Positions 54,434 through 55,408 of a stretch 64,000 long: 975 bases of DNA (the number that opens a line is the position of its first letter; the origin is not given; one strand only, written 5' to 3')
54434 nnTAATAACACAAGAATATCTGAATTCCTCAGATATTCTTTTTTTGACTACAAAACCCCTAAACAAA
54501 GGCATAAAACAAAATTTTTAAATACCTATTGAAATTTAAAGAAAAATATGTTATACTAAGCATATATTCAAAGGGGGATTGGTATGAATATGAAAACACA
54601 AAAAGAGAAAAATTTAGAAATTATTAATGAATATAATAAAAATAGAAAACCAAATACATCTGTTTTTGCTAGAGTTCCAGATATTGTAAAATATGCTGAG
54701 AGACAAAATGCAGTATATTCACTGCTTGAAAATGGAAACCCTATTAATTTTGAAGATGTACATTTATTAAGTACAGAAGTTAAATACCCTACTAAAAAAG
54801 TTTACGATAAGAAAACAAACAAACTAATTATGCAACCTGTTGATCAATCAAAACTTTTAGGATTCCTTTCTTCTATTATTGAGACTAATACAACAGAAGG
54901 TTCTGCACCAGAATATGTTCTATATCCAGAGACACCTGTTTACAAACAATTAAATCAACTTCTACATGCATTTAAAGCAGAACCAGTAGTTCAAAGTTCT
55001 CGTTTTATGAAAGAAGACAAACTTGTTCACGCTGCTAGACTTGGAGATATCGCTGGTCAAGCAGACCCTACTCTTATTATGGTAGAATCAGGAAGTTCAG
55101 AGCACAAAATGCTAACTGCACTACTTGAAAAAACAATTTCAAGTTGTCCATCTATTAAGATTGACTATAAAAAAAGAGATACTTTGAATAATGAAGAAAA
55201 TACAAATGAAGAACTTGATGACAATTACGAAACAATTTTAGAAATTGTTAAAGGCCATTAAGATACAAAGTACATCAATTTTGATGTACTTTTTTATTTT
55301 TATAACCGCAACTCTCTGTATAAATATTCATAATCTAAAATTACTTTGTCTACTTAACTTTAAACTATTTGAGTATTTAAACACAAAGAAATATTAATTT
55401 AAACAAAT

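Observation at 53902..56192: Three tandem, mutually homologous orphan genes, each an independent strong-promoter/terminator module, embedded among ribosomal protein operons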

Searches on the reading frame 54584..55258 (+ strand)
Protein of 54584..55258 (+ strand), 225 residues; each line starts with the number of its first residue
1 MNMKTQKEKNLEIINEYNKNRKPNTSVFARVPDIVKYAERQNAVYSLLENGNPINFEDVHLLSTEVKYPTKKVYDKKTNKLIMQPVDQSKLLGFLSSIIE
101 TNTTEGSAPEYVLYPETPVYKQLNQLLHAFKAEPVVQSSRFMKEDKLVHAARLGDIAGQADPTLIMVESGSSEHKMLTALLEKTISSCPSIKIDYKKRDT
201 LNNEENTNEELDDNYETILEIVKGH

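Call 7: search_protein_families(library=pfam, proteins=[window:54584-55258:+], max_evalue=1)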
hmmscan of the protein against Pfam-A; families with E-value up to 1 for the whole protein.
window:54584-55258:+ (225 aa): 0 families

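Call 8: search_protein_families(library=ncbifam, proteins=[window:54584-55258:+], max_evalue=1)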
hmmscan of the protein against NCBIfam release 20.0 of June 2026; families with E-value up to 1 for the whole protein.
window:54584-55258:+ (225 aa): 0 families

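Call 9: search_protein_families(library=phrogs, proteins=[window:54584-55258:+], max_evalue=1)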
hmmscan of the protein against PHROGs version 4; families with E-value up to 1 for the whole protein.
window:54584-55258:+ (225 aa): 2 families
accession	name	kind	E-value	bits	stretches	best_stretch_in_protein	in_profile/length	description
phrog_1099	-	unknown function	0.007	17.5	1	70-137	5-71/80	-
phrog_25450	-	unknown function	0.054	14.6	1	71-95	4-26/44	-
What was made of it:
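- On Phage or mobile-element cargo gene: PHROGs gave only E >= 0.007 noise (call 9).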

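Call 14: find_homologous_proteins(query=window:54584-55258:+, max_evalue=0.01)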
Query window:54584-55258:+ (225 aa): 1 proteins with E <= 0.01 among 192 candidates.
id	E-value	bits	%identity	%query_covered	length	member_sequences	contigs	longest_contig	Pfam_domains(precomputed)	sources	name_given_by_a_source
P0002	2.2e-139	480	99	100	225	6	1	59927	-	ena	-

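Call 19: find_encoding_contigs(protein=P0002, flank=10000, max_places=10)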
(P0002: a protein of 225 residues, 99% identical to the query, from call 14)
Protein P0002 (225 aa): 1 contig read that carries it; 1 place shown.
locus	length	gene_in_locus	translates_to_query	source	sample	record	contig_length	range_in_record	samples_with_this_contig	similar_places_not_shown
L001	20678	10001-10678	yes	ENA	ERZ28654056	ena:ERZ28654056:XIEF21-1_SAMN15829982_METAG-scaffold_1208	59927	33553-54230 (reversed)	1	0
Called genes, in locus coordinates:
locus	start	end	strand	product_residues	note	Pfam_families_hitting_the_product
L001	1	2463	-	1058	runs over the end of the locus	PF21445:ADDB_N, PF12705:PDDEXK_1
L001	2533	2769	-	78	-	-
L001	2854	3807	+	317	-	-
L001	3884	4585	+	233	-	PF04298:Zn_peptidase_2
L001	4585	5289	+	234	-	PF04298:Zn_peptidase_2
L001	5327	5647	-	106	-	-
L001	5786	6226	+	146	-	PF01281:Ribosomal_L9_N, PF03948:Ribosomal_L9_C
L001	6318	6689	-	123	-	PF16320:Ribosomal_L12_N, PF00542:Ribosomal_L12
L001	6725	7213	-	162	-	PF00466:Ribosomal_L10, PF27436:RL10_C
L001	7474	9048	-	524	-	PF00005:ABC_tran, PF02463:SMC_N (faint), PF13304:AAA_21 (faint), PF12848:ABC_tran_Xtn, PF00005:ABC_tran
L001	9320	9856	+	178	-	-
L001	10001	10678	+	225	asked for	-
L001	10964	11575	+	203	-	-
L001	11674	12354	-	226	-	PF00687:Ribosomal_L1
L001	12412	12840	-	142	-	PF03946:Ribosomal_L11_N, PF00298:Ribosomal_L11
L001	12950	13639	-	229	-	PF02357:NusG, PF23284:KOW2_Spt5 (weak)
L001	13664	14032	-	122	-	PF00584:SecE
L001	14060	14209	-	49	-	PF00471:Ribosomal_L33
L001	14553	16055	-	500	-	-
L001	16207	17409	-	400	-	PF00009:GTP_EFTU, PF03144:GTP_EFTU_D2, PF03143:GTP_EFTU_D3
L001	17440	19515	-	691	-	PF00009:GTP_EFTU, PF03144:GTP_EFTU_D2, PF22042:EF-G_D2, PF14492:EFG_III, PF16658:RF3_C (weak), PF03764:EFG_IV, PF00679:EFG_C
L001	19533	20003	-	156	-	PF00177:Ribosomal_S7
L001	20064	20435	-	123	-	PF00164:Ribosom_S12_S23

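Call 27: search_solved_structures(query=A1, max_evalue=10)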
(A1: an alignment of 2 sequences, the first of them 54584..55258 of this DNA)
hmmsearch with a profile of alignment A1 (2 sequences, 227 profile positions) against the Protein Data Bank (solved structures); distinct sequences matched with E-value up to 10: 0.

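Call 29: search_protein_families(library=padloc, proteins=[window:54584-55258:+], max_evalue=1)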
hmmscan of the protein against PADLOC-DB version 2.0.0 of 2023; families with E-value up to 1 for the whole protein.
window:54584-55258:+ (225 aa): 1 family
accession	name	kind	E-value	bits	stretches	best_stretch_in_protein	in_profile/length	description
PDLC00668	Effector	-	0.024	12.5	1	26-45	16-35/184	2TM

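Call 33: search_protein_representatives(alignment_id=A1)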
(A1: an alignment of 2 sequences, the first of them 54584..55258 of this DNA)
Query: 2 sequences, 227 profile positions. Proteins with E-value up to 0.001 (for the whole library): 3; up to 1e-10: 3; up to 1e-30: 2. The best 3 are listed.
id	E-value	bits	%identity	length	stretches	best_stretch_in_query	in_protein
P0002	2.3e-121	420.4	-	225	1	1-227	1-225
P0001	5.8e-101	353.6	-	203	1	3-227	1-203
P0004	2.7e-27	112.6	-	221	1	3-215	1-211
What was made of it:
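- On P2/P3/P0004 orphan family (defined here): Profile search: E = 2.7e-27 for P0004 (call 33).
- Family size: a profile HMMER search of 1.84 billion representatives gave only P2, P3 and P0004 (E = 2.7e-27) (call 33). Only two host organisms among the representatives of about 15 billion proteins (call 33).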

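Call 35: find_encoding_contigs(protein=P0004, flank=10000, max_places=10)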
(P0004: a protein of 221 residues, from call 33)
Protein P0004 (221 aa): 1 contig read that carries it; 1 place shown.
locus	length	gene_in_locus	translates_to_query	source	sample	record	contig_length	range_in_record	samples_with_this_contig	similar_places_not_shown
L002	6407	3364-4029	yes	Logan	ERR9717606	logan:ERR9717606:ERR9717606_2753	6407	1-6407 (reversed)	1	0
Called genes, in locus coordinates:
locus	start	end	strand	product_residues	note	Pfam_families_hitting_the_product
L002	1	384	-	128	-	?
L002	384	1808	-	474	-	PF01425:Amidase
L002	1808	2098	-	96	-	PF02686:GatC (weak)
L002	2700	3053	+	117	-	PF12840:HTH_20 (faint), PF01022:HTH_5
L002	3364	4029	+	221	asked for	-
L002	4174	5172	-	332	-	PF00579:tRNA-synt_1b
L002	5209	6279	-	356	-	PF03462:PCRF, PF00472:RF-1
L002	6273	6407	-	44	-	?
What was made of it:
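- On ABC-F / ribosome-associated accessory factor: P0004 lies at a different locus (call 35).
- On Polymorphic-toxin immunity proteins / toxin-antitoxin modules: Neighbours are ribosomal-protein, ABC-F, gatCA, arsR-type and tRNA-synthetase genes (calls 19, 35).
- Different loci in the two hosts (calls 19, 35). The only other family member lies between gatCA and a class-I aminoacyl-tRNA synthetase plus a peptide-chain release factor (call 35).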

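Call 41: find_related_loci(query=A5, collection=genome_contigs, flank=10000)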
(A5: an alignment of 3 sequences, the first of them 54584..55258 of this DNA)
Query A5 (225 aa) in genome_contigs; peptide patterns used: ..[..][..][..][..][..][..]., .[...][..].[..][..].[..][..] (x = any residue, [..] = any of these).
132 stretches matched a pattern, but none encodes a relative of the query by tblastn (E <= 1e-3).

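Call 42: find_related_loci(query=A5, collection=metagenome_contigs, flank=10000)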
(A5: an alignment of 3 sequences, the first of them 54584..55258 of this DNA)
Query A5 (225 aa) in metagenome_contigs; peptide patterns used: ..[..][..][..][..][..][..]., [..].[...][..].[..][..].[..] (x = any residue, [..] = any of these).
344 stretches matched a pattern, but none encodes a relative of the query by tblastn (E <= 1e-3).

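Call 43: predict_structure(alignment_id=A1)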
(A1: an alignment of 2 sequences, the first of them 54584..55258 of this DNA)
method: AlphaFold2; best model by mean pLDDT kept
length: 225 residues; sequences in the alignment: 2
mean_pLDDT: 47.1   pTM: 0.38
mean pLDDT of the five models: 47.1, 45.1, 45.1, 41.6, 38.1
residues with pLDDT >= 90: 0; 70-90: 0; 50-70: 91; < 50: 134
segments of 3 or more residues with pLDDT < 50: 1-4, 20-35, 51-71, 74-81, 101-113, 135-149, 152-162, 189-225
pLDDT, mean of each block of 10 residues (from residue 1): 47 51 33 47 54 47 38 44 52 54 42 52 64 43 42 44 53 61 56 38 38 42 39
secondary structure, 60 per line:
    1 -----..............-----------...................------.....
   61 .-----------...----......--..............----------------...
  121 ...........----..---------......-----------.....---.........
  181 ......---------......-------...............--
elements in order: H6-19 H31-49 H56-61 E73-75 E80-85 H88-101 H118-131 E147-152 E164-168 H172-186 H196-201 H209-223
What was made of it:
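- The segment aligned to I-CreI's beta-hairpin is helical in the (poor) model (call 43).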

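Call 49: find_related_loci(query=A5, collection=viral_contigs, flank=10000)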
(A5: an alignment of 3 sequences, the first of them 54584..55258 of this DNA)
Query A5 (225 aa) in viral_contigs; peptide patterns used: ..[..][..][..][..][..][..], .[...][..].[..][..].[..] (x = any residue, [..] = any of these).
357 stretches matched a pattern, but none encodes a relative of the query by tblastn (E <= 1e-3).
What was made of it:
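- Tried and rejected: Family profile against GTDB genomes, JGI metagenomes and IMG/VR: no relatives (calls 41, 42, 49).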

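Call 50: search_dna_similar(query=window:54584-55258:+, collection=phages, mode=protein, max_evalue=0.1)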
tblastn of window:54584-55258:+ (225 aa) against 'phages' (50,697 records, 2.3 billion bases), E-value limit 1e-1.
No match.

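Call 62: search_solved_structures(query=A5, max_evalue=10)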
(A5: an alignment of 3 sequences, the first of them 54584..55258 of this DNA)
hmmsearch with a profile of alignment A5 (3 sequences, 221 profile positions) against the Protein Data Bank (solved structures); distinct sequences matched with E-value up to 10: 13.
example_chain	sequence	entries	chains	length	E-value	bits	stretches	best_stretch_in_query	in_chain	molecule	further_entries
2vbn_B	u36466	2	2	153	0.047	16.6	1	116-176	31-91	DNA ENDONUCLEASE I-CREI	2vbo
3mx9_A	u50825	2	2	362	0.074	16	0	132-176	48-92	Protein scV3V2(G19S) | scV3V2(G19S)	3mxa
2vbj_A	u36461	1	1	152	0.13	15.2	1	116-176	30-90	DNA ENDONUCLEASE I-CREI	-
2vbl_A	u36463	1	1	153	0.27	14.2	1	118-176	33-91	DNA ENDONUCLEASE I-CREI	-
4aab_A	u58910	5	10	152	0.34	13.8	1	116-176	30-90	DNA ENDONUCLEASE I-CREI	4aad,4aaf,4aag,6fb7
4aae_A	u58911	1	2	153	0.35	13.8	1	116-176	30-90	DNA ENDONUCLEASE I-CREI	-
6fb8_A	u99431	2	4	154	0.35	13.8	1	116-176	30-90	DNA endonuclease I-CreI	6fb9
1bp7_A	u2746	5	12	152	0.45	13.4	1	116-176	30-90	PROTEIN (I-CREI) | DNA ENDONUCLEASE I-CREI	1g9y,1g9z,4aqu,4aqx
2o7m_A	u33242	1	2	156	0.47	13.4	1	116-176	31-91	DNA endonuclease I-CreI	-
1t9i_A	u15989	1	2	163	0.48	13.4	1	115-176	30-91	DNA endonuclease I-CreI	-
1n3e_A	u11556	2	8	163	0.51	13.3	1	116-176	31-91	DNA endonuclease I-CreI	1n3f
1t9j_A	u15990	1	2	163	0.54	13.2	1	116-176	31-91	DNA endonuclease I-CreI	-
2i3p_A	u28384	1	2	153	0.55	13.1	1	116-176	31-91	DNA endonuclease I-CreI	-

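Call 63: search_solved_structures(query=A5, max_evalue=1, show_alignments=2)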
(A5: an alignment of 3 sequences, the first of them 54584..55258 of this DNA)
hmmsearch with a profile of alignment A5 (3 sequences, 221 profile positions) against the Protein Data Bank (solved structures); distinct sequences matched with E-value up to 1: 13.
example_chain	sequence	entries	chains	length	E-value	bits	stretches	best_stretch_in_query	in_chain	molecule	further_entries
2vbn_B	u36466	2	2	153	0.047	16.6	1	116-176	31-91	DNA ENDONUCLEASE I-CREI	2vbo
3mx9_A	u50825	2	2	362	0.074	16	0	132-176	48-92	Protein scV3V2(G19S) | scV3V2(G19S)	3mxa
2vbj_A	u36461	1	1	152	0.13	15.2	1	116-176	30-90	DNA ENDONUCLEASE I-CREI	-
2vbl_A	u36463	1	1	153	0.27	14.2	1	118-176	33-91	DNA ENDONUCLEASE I-CREI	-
4aab_A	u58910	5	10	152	0.34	13.8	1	116-176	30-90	DNA ENDONUCLEASE I-CREI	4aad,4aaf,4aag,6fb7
4aae_A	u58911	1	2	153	0.35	13.8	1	116-176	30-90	DNA ENDONUCLEASE I-CREI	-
6fb8_A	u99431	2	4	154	0.35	13.8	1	116-176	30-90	DNA endonuclease I-CreI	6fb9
1bp7_A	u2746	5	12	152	0.45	13.4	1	116-176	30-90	PROTEIN (I-CREI) | DNA ENDONUCLEASE I-CREI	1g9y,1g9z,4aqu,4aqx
2o7m_A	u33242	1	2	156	0.47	13.4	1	116-176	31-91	DNA endonuclease I-CreI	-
1t9i_A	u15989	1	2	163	0.48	13.4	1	115-176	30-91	DNA endonuclease I-CreI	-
1n3e_A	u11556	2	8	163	0.51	13.3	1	116-176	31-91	DNA endonuclease I-CreI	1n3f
1t9j_A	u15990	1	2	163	0.54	13.2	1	116-176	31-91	DNA endonuclease I-CreI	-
2i3p_A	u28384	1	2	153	0.55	13.1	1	116-176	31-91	DNA endonuclease I-CreI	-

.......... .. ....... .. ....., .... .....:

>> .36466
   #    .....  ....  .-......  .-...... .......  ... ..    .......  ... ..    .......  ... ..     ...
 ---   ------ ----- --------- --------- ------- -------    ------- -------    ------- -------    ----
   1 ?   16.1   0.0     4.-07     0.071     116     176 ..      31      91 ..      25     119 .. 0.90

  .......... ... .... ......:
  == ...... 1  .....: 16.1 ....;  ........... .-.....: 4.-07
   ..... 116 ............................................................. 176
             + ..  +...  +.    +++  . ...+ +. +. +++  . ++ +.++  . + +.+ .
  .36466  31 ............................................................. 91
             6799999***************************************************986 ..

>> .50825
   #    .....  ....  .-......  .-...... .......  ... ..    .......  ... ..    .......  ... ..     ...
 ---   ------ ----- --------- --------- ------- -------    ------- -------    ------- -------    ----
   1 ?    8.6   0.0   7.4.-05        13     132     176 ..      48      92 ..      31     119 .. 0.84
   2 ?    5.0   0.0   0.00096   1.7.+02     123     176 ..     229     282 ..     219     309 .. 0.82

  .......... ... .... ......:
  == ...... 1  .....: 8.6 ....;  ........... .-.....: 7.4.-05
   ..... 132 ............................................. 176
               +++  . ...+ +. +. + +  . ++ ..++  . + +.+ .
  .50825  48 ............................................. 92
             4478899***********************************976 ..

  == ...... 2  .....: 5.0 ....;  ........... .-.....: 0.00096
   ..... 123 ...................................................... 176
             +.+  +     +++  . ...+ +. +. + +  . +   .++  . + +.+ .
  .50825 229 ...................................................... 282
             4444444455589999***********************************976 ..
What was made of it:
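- A three-sequence profile weakly matches I-CreI residues 31-91 (E = 0.047 for the best engineered variant, 0.45 for a wild-type-named chain; calls 62, 63).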

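Call 65: search_protein_families(library=pfam, alignment_id=A5, max_evalue=10)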
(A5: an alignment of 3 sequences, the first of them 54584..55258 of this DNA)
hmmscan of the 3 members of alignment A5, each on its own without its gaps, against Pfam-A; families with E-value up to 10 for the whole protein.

A. member 1, window:54584-55258:+ (225 aa): 0 families

B. families by the number of members that match (of 3 scanned): 0 families
